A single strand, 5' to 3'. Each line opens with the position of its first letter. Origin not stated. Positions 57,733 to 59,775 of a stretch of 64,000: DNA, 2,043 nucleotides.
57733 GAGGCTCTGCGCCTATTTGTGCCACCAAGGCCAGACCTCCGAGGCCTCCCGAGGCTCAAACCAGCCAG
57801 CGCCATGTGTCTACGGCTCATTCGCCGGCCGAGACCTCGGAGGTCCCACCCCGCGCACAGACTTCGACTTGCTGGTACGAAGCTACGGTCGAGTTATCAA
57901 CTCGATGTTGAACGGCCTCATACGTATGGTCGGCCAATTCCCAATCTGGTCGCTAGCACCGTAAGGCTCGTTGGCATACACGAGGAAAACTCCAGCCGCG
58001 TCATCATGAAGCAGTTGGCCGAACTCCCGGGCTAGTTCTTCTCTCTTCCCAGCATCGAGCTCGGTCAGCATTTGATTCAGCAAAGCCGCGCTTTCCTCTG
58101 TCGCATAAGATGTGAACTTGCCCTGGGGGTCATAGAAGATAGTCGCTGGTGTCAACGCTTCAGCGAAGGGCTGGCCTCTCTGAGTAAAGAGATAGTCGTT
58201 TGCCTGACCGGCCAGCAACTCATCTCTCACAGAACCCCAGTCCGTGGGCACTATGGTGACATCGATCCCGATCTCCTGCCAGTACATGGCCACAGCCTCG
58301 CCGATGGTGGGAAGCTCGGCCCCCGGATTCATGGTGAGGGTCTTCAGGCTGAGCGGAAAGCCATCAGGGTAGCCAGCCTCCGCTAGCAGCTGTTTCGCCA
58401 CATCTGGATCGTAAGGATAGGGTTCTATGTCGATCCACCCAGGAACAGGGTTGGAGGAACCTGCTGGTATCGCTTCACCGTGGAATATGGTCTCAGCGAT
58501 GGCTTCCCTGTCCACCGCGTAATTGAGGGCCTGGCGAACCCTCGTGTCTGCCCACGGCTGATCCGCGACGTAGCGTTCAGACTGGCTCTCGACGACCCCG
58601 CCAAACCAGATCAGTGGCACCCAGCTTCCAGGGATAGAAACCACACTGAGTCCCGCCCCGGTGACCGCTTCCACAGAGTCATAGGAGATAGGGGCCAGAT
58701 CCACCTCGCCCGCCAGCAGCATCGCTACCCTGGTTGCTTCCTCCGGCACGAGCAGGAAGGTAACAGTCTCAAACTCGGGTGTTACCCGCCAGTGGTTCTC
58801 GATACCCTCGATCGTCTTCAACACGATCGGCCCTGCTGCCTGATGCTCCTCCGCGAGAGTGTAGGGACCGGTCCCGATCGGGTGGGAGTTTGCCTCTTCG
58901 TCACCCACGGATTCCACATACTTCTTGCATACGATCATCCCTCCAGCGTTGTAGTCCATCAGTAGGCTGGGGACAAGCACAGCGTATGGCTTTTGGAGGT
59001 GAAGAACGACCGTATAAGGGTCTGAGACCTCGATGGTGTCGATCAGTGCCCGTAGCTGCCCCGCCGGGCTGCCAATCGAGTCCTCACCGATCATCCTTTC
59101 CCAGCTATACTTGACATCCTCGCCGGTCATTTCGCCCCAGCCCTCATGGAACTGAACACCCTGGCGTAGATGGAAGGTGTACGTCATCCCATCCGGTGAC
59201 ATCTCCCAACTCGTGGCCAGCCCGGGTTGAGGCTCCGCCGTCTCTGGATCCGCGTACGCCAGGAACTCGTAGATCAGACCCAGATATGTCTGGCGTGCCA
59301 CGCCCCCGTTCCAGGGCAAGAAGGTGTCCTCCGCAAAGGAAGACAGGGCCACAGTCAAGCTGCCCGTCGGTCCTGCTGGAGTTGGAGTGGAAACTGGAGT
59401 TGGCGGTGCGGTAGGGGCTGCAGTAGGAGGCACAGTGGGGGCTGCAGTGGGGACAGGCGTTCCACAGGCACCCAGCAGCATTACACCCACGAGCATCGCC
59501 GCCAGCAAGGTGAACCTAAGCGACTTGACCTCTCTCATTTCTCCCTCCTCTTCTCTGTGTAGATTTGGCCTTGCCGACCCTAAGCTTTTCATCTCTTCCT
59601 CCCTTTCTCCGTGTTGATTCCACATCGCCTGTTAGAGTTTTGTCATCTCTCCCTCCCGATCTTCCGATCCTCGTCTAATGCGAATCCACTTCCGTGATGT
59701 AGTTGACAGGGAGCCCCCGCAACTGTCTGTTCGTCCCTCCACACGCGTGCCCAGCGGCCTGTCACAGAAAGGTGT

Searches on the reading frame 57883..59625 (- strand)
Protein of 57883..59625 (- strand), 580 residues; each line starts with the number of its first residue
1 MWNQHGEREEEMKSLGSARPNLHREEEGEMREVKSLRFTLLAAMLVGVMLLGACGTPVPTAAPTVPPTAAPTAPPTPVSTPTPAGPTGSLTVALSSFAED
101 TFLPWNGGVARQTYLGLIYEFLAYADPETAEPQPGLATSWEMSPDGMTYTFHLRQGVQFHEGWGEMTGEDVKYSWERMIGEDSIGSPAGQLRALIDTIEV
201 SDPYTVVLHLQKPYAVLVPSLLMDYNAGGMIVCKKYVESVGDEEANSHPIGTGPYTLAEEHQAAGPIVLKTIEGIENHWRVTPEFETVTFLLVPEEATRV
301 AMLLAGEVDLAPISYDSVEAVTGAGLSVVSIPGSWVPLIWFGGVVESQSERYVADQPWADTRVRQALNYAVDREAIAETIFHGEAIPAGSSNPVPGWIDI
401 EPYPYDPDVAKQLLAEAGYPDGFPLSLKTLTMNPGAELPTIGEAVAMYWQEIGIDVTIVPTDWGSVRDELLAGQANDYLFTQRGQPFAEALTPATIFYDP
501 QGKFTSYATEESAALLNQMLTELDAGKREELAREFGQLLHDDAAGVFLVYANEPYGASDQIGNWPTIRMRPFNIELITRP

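Call 7: search_protein_families(library=pfam, proteins=[window:57883-59625:-])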
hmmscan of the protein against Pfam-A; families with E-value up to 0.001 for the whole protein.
window:57883-59625:- (580 aa): 1 family
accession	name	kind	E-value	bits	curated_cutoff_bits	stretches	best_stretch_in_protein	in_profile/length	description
PF00496.27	SBP_bac_5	-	3.3e-74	250.7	32.4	1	131-501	1-364/368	Bacterial extracellular solute-binding proteins, family 5 Middle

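Call 51: search_solved_structures(query=window:57883-59625:-, max_evalue=1e-10)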
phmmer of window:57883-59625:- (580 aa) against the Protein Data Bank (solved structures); distinct sequences matched with E-value up to 1e-10: 63 (the best 60 are shown).
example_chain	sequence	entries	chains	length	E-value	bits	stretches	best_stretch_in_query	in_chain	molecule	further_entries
8z1z_F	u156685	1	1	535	5.1e-40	140.7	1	122-551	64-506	Dipeptide-binding protein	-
1dpp_A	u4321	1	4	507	7.5e-40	140.1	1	125-551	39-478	DIPEPTIDE BINDING PROTEIN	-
1dpe_A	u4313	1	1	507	8e-40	140.1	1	126-551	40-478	DIPEPTIDE-BINDING PROTEIN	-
8z1y_F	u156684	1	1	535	8.4e-40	140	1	122-551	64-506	Dipeptide-binding protein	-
8upi_A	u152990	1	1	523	1.9e-36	128.9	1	118-458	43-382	Peptide ABC transporter substrate-binding protein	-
5u4o_A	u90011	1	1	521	8e-34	120.2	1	115-538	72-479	ABC transporter substrate-binding protein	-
3m8u_A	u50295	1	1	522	1.3e-33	119.6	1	123-544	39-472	Heme-binding protein A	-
5f1q_A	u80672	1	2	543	2.3e-32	115.4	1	118-547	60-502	Periplasmic dipeptide transport protein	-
6ofq_A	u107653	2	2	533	7.1e-32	113.8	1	115-474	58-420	Heme-binding protein A / AI-2 binding protein A | Heme-binding protein A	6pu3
3tpa_A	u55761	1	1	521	1.7e-31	112.5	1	128-525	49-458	Heme-binding protein A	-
8ch1_A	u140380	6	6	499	1e-30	110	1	131-564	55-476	Agrocinopine utilization periplasmic binding protein AccA | AccA | ABC transporter substrate binding protein (Agrocinopine)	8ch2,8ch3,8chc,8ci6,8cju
1uqw_A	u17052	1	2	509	1.3e-30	109.7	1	118-462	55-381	PUTATIVE BINDING PROTEIN YLIB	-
4zec_A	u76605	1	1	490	4.4e-30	107.9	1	120-564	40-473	ABC transporter, substrate binding protein (Agrocinopines A and B)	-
8cke_A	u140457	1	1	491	4.4e-30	107.9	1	120-564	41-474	ABC transporter substrate-binding protein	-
4ra1_A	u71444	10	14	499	4.6e-30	107.8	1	120-564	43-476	ABC transporter, substrate binding protein (Agrocinopines A and B) | ABC transporter substrate-binding protein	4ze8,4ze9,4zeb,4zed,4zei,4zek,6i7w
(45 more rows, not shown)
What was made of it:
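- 53382..59625 (-): Dpp/Opp-type ABC importer. SBP_bac_5 at 57883-59625, permeases at 56657-57577 and 55717-56556, ATPases at 54556-55527 and 53382-54353. The nearest solved protein is DppA (call 51).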
